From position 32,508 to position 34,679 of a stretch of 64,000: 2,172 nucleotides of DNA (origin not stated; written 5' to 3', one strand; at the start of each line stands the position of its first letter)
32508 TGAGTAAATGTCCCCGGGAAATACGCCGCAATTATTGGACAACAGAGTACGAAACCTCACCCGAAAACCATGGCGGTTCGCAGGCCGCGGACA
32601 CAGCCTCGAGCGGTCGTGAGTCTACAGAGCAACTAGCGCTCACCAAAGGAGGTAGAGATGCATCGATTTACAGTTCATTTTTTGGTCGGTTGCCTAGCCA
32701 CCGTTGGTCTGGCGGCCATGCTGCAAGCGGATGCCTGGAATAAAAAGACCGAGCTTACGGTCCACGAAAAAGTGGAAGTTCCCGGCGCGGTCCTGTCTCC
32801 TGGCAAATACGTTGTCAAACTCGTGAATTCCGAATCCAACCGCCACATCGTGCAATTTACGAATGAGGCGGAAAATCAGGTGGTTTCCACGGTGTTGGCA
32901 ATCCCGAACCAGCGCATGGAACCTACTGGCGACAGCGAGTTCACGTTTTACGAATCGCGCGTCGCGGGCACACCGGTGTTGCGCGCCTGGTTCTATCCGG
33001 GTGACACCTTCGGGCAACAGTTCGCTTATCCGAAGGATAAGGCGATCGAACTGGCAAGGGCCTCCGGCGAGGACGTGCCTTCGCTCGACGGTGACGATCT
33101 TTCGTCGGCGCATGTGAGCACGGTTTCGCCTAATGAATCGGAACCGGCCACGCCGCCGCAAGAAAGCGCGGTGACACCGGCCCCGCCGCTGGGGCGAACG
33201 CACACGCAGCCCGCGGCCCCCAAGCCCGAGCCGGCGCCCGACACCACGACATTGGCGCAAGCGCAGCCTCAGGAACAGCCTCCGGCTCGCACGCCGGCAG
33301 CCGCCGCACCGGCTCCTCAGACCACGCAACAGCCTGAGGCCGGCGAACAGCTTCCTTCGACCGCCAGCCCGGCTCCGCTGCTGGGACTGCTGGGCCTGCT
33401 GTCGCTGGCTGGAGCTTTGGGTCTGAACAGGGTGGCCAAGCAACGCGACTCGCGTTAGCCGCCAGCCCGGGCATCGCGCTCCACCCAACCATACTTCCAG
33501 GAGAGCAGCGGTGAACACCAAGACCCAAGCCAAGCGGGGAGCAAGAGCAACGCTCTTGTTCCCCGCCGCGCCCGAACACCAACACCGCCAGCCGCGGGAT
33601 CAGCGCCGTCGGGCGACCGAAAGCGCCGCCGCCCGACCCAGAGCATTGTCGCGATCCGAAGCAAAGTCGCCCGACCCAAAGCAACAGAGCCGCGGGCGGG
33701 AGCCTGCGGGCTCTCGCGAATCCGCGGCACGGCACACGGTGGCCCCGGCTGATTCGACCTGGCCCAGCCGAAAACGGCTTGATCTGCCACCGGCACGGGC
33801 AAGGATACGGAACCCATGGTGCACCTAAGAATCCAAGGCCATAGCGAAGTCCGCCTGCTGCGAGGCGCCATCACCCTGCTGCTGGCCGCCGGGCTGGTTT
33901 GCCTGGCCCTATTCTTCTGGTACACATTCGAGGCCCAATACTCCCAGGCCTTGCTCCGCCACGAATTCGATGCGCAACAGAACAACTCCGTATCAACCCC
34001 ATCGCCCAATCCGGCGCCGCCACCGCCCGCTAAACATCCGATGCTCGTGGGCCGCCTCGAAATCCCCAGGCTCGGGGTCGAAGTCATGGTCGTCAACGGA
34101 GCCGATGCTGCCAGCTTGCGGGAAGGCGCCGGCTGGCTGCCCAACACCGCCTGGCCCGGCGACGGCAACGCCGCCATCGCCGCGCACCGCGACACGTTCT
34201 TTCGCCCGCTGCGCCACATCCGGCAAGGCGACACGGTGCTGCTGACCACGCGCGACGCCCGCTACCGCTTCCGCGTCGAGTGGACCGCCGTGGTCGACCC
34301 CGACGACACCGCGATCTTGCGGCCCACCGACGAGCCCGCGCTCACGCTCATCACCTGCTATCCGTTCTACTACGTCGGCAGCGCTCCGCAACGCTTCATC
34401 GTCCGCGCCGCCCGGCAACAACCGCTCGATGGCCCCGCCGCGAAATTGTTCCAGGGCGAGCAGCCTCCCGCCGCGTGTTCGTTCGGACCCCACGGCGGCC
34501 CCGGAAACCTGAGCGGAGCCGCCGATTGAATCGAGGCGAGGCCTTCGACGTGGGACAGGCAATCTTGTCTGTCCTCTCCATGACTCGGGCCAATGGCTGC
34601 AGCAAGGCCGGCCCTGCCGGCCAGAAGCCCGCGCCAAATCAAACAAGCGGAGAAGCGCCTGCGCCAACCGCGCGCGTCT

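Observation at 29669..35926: Hypothesis: a c-di-AMP-linked envelope module (stress operon with CBS sensor, sortase pair, CdaA-YbbR) in 6.3 kb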

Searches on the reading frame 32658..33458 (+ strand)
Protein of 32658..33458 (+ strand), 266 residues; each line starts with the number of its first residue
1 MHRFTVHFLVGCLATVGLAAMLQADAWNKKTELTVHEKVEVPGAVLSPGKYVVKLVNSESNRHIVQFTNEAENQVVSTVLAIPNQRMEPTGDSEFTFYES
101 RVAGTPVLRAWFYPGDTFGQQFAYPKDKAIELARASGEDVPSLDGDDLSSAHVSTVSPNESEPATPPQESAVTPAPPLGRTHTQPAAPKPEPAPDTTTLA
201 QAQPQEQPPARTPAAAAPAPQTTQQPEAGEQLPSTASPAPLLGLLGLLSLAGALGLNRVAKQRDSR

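Call 4: search_protein_families(library=pfam, proteins=[window:32658-33458:+], max_evalue=0.01)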
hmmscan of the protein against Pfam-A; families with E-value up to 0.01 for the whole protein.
window:32658-33458:+ (266 aa): 1 family
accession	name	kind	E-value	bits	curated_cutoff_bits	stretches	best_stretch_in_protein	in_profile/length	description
PF00746.26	Gram_pos_anchor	-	0.001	19.4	20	1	227-263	4-40/43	LPXTG cell wall anchor motif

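Call 5: search_protein_families(library=ncbifam, proteins=[window:32658-33458:+], max_evalue=0.01)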
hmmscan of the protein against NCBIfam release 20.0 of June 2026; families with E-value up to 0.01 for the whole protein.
window:32658-33458:+ (266 aa): 0 families

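Call 71: find_homologous_proteins(query=window:32658-33458:+, max_evalue=0.00001)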
Query window:32658-33458:+ (266 aa): 1348 proteins with E <= 0.00001 among 8000 candidates; the best 120 are listed.
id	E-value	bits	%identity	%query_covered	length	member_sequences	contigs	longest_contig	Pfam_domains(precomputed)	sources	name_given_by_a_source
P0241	1.6e-169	580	100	100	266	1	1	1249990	-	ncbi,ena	-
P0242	5.1e-105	369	68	100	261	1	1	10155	-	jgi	jgi:hypothetical protein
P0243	8.0e-104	365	68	100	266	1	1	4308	-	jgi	jgi:hypothetical protein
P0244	3.8e-93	330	63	88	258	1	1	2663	-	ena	-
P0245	7.3e-92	326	61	88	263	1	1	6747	-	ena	-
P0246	4.7e-88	313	59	98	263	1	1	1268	-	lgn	-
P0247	2.3e-87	311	61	90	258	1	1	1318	-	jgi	jgi:hypothetical protein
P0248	6.5e-87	309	61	95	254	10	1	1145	-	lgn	-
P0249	1.1e-85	305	59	86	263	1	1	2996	-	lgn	-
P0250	1.4e-85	305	62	90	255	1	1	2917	-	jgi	jgi:hypothetical protein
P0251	4.6e-85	303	59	95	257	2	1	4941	-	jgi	jgi:hypothetical protein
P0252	4.9e-85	303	76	65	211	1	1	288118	-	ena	-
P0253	1.6e-83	298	57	96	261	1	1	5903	-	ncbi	-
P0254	3.6e-83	297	58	95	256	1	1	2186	-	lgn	-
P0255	5.3e-83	297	57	99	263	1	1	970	-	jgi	jgi:hypothetical protein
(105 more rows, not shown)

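Call 81: predict_structure(alignment_id=A3)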
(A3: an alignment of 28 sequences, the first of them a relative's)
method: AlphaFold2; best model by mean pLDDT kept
length: 266 residues; sequences in the alignment: 28
mean_pLDDT: 72.8   pTM: 0.52
mean pLDDT of the five models: 72.8, 71.4, 71.1, 70.4, 69.7
residues with pLDDT >= 90: 71; 70-90: 84; 50-70: 60; < 50: 51
segments of 3 or more residues with pLDDT < 50: 177-183, 198-217, 220-238
pLDDT, mean of each block of 10 residues (from residue 1): 70 71 64 91 94 84 89 95 75 59 84 81 93 91 89 92 62 49 52 50 45 47 45 49 81 87 82
secondary structure, 60 per line:
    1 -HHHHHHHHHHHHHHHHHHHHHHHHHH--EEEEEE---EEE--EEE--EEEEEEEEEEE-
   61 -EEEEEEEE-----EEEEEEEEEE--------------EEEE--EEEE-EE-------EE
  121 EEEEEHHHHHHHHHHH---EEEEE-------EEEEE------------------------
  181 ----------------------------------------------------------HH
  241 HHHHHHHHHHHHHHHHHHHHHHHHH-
elements in order: H2-27 E30-35 E39-41 E44-46 E49-59 E62-69 E75-84 E99-102 E105-108 E119-125 H126-136 E140-144 E152-156 H239-265

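Call 83: fold_search(model_id=the predicted structure, library=pdb)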
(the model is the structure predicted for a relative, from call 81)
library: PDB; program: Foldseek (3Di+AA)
matches with E <= 10: 172; with E <= 0.001: 0
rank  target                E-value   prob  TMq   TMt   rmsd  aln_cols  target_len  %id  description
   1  5zdm                  6.7e-01  0.07  0.11  0.14  11.4       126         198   14  The ligand-free structure of FomD (released 2018-07-25)
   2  2q78_D                9.3e-01  0.09  0.11  0.18  14.8        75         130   17  Crystal structure of a thioesterase-like protein (tm0581) from thermotoga maritima msb8 at 2.20 A resolution (released 2007-06-19)
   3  9cbc_A                1.0e+00  0.04  0.12  0.05  18.6       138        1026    7  Yersinia entomophaga holotoxin complex in pore conformation (released 2025-12-31)
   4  2q78_B                1.1e+00  0.04  0.09  0.14  19.8       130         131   17  Crystal structure of a thioesterase-like protein (tm0581) from thermotoga maritima msb8 at 2.20 A resolution (released 2007-06-19)
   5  2q78_A                1.3e+00  0.04  0.09  0.14  20.2       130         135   15  Crystal structure of a thioesterase-like protein (tm0581) from thermotoga maritima msb8 at 2.20 A resolution (released 2007-06-19)
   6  9dbz_B                1.4e+00  0.06  0.12  0.03  17.2       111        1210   14  Molecular basis of pathogenicity of the recently emerged FCoV-23 coronavirus. FCoV-23 S long with Do in mixed conforma (released 2025-07-09)
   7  3p3f_C                1.5e+00  0.09  0.11  0.17  16.4        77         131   16  Crystal structure of the F36A mutant of the fluoroacetyl-CoA-specific thioesterase FlK (released 2010-10-20)
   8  3p3f_D                1.5e+00  0.08  0.10  0.17  16.5        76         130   17  Crystal structure of the F36A mutant of the fluoroacetyl-CoA-specific thioesterase FlK (released 2010-10-20)
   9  6rxt_UQ               1.6e+00  0.08  0.16  0.07   9.4       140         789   12  Cryo-EM structure of the 90S pre-ribosome (Kre33-Noc4) from Chaetomium thermophilum, state A (released 2019-08-14)
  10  3p3f_B                1.6e+00  0.07  0.09  0.15  16.5        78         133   19  Crystal structure of the F36A mutant of the fluoroacetyl-CoA-specific thioesterase FlK (released 2010-10-20)
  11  3kuv_B                1.7e+00  0.09  0.10  0.18  16.5        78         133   18  Structural basis of the activity and substrate specificity of the fluoroacetyl-CoA thioesterase FlK - T42S mutant in c (released 2010-04-21)
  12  3p3i_D                1.7e+00  0.08  0.10  0.17  16.5        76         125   17  Crystal structure of the F36A mutant of the fluoroacetyl-CoA-specific thioesterase FlK in complex with fluoroacetate a (released 2010-10-20)
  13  3p3f_A                1.7e+00  0.08  0.11  0.17  16.6        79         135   16  Crystal structure of the F36A mutant of the fluoroacetyl-CoA-specific thioesterase FlK (released 2010-10-20)
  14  1xod_B                1.8e+00  0.08  0.14  0.26  10.9        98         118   17  Crystal structure of X. tropicalis Spred1 EVH-1 domain (released 2005-01-25)
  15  3p2q_B                1.9e+00  0.08  0.10  0.17  16.3        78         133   17  Crystal structure of the fluoroacetyl-CoA-specific thioesterase, FlK (released 2010-10-20)
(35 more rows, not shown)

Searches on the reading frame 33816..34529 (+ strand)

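Call 4: search_protein_families(library=pfam, proteins=[window:33816-34529:+], max_evalue=0.01)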
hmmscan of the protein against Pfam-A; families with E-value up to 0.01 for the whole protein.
window:33816-34529:+ (237 aa): 1 family
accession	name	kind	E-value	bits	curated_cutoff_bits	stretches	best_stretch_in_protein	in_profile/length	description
PF04203.18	Sortase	-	1.8e-31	108.9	26.6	1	81-200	1-124/125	Sortase domain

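Call 5: search_protein_families(library=ncbifam, proteins=[window:33816-34529:+], max_evalue=0.01)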
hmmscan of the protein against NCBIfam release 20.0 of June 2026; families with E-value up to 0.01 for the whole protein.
window:33816-34529:+ (237 aa): 7 families
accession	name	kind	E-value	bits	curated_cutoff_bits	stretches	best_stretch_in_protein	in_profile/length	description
NF058671.1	sortase_SrtD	exception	1.9e-40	138.5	140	1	20-199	3-186/187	class D sortase, LPxTATN-specific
NF033746.1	class_D_sortase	subfamily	4.8e-36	123.6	165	1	77-200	9-133/135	class D sortase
TIGR03784.1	marine_sortase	equivalog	7.2e-31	107.1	158.25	1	23-198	2-174/174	class GN sortase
NF033747.1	class_E_sortase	subfamily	3.5e-25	89.1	160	1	20-199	6-204/211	class E sortase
TIGR01076.1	sortase_fam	subfamily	2e-21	76.2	39.35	1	79-202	1-129/136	sortase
NF033745.1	class_C_sortase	subfamily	3.7e-19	69.3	160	1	76-200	92-220/220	class C sortase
NF033748.1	class_F_sortase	subfamily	1.3e-06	28.1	166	1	101-182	43-134/155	class F sortase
